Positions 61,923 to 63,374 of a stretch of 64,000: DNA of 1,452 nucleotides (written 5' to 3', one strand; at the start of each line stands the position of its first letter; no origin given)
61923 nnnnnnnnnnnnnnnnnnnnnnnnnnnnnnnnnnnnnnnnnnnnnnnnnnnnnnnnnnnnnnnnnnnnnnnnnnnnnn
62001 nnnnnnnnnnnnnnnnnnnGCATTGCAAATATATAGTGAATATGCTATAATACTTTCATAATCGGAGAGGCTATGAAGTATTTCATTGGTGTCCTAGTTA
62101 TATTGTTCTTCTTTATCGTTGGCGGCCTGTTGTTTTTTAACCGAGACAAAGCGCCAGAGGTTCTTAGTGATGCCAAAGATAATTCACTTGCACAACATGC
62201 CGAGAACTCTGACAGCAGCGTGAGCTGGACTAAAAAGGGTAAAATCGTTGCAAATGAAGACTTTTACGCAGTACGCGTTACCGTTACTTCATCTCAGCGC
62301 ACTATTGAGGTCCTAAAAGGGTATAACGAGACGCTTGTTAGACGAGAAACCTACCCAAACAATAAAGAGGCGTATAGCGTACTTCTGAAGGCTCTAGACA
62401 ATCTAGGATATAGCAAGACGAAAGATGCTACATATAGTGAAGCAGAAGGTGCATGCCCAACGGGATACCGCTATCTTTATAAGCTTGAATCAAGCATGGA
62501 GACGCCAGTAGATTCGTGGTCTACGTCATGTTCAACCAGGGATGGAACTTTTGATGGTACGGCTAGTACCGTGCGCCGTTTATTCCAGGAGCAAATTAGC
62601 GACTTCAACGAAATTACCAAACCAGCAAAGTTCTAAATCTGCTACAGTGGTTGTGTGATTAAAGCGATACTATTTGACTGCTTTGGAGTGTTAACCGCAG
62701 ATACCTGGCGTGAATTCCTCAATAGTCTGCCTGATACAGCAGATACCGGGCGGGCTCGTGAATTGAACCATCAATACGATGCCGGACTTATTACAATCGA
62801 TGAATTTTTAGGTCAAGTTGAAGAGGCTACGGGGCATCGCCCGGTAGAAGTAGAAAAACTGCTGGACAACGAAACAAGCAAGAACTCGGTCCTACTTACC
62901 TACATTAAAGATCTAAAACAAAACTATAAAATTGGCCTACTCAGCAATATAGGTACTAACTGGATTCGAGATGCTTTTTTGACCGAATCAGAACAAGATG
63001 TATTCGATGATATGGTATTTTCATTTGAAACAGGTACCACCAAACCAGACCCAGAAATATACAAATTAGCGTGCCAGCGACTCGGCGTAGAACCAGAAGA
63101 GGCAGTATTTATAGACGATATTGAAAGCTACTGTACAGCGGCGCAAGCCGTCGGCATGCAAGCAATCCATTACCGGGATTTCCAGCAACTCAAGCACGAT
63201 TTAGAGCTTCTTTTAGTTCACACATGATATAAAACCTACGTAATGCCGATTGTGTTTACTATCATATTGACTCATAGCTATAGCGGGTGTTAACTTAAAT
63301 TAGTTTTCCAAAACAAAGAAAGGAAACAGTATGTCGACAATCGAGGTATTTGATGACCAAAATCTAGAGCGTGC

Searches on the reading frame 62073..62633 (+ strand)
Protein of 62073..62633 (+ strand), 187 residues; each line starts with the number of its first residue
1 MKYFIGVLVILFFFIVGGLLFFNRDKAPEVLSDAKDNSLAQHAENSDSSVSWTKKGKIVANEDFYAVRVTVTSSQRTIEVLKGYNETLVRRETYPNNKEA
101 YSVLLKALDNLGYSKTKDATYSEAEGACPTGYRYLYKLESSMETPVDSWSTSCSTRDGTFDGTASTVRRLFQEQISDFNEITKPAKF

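Call 3: search_protein_families(library=pfam, proteins=[window:62073-62633:+], max_evalue=1)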
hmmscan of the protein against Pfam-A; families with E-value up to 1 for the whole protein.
window:62073-62633:+ (187 aa): 2 families
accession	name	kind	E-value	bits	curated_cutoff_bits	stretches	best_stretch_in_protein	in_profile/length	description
PF25184.1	YxzE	-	0.2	13.1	40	1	1-52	1-52/65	YxzE-like putative bacteriocin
PF00335.26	Tetraspanin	-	0.25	11.4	32.1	1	3-51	79-128/225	Tetraspanin family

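Call 4: search_protein_families(library=ncbifam, proteins=[window:62073-62633:+], max_evalue=1)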
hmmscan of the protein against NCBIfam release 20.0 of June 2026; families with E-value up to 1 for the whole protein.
window:62073-62633:+ (187 aa): 1 family
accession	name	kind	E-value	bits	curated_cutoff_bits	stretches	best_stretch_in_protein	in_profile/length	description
NF047418.1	teichoic_AuxB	equivalog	0.092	11.7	300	1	4-56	130-176/345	lipoteichoic acid stability factor AuxB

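Call 82: search_solved_structures(query=window:62073-62633:+, max_evalue=10)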
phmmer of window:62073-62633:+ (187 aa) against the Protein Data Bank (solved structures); distinct sequences matched with E-value up to 10: 0.

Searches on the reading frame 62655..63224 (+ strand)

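Call 29: search_protein_families(library=pfam, proteins=[window:62655-63224:+], max_evalue=0.001)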
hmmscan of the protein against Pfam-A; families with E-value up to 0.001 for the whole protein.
window:62655-63224:+ (190 aa): 3 families
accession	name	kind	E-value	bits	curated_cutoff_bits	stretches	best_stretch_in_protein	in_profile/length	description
PF00702.32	Hydrolase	-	4.6e-19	70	26.4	1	2-167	1-191/191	haloacid dehalogenase-like hydrolase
PF13419.12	HAD_2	-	3.2e-12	47.4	23.8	1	73-171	77-176/178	Haloacid dehalogenase-like hydrolase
PF13242.12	Hydrolase_like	-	2.9e-05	24.3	22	1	129-174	3-49/75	HAD-hyrolase-like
